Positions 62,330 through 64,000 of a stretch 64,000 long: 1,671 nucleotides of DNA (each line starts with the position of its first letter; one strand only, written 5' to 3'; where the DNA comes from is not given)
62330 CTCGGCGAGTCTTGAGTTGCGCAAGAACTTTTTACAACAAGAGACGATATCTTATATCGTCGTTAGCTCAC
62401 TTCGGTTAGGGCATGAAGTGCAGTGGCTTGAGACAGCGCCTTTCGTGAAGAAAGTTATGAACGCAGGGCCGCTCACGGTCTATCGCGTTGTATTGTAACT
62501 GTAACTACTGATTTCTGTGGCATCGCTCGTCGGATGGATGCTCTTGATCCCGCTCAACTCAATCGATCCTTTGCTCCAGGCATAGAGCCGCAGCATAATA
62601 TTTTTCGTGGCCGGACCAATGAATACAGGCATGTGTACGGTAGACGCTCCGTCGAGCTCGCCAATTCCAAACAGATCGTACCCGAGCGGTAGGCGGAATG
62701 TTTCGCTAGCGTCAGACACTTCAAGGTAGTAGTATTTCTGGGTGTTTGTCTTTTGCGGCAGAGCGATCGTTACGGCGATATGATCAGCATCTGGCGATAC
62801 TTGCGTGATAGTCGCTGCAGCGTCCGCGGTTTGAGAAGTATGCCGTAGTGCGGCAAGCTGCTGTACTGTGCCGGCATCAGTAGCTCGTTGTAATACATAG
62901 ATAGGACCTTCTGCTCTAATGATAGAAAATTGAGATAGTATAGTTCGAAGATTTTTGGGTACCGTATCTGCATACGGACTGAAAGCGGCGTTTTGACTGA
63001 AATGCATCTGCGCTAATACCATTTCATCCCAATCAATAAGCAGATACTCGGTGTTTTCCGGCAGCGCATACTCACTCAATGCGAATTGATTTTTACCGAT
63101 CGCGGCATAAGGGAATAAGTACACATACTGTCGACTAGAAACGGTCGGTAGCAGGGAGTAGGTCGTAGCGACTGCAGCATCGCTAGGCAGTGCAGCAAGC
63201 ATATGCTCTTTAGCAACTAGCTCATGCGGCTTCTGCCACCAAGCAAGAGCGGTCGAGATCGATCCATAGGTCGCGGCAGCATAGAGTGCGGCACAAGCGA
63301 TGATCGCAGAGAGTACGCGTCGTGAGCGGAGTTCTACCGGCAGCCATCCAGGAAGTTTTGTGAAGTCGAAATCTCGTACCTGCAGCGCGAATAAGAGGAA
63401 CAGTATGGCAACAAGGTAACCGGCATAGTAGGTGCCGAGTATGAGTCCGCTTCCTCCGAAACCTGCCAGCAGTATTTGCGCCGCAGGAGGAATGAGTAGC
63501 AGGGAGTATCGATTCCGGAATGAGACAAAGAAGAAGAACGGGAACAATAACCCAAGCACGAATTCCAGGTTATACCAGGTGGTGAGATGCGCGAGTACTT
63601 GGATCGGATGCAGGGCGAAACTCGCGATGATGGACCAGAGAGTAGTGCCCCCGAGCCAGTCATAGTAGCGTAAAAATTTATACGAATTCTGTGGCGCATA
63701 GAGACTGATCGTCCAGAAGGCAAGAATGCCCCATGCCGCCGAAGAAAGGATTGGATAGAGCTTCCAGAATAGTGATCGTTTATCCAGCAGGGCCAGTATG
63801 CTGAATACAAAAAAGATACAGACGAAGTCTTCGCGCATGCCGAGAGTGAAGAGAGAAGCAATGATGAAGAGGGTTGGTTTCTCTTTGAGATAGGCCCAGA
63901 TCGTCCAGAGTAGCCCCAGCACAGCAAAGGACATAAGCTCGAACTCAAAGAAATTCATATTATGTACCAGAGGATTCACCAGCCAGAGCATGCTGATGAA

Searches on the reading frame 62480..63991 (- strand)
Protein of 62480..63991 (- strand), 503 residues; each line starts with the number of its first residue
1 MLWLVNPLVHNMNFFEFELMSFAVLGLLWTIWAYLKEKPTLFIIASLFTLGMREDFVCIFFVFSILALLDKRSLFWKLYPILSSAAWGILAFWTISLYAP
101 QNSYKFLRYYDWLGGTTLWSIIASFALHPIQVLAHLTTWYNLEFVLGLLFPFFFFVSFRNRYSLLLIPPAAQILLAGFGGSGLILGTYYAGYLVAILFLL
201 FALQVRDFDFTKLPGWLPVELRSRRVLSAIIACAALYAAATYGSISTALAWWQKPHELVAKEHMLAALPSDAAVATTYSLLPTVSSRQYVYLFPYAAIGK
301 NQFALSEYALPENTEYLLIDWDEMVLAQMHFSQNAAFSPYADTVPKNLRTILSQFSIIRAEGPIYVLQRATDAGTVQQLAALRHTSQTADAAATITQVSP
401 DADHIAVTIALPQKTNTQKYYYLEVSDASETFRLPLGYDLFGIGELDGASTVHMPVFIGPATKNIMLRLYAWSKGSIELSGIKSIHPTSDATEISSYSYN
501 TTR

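Call 72: search_protein_families(library=pfam, proteins=[window:62480-63991:-], max_evalue=0.001)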
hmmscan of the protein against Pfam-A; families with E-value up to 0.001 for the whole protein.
window:62480-63991:- (503 aa): 1 family
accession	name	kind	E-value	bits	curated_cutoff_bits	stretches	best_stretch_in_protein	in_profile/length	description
PF09852.15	DUF2079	-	1.5e-23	84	28.2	1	1-321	100-432/459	Predicted membrane protein (DUF2079)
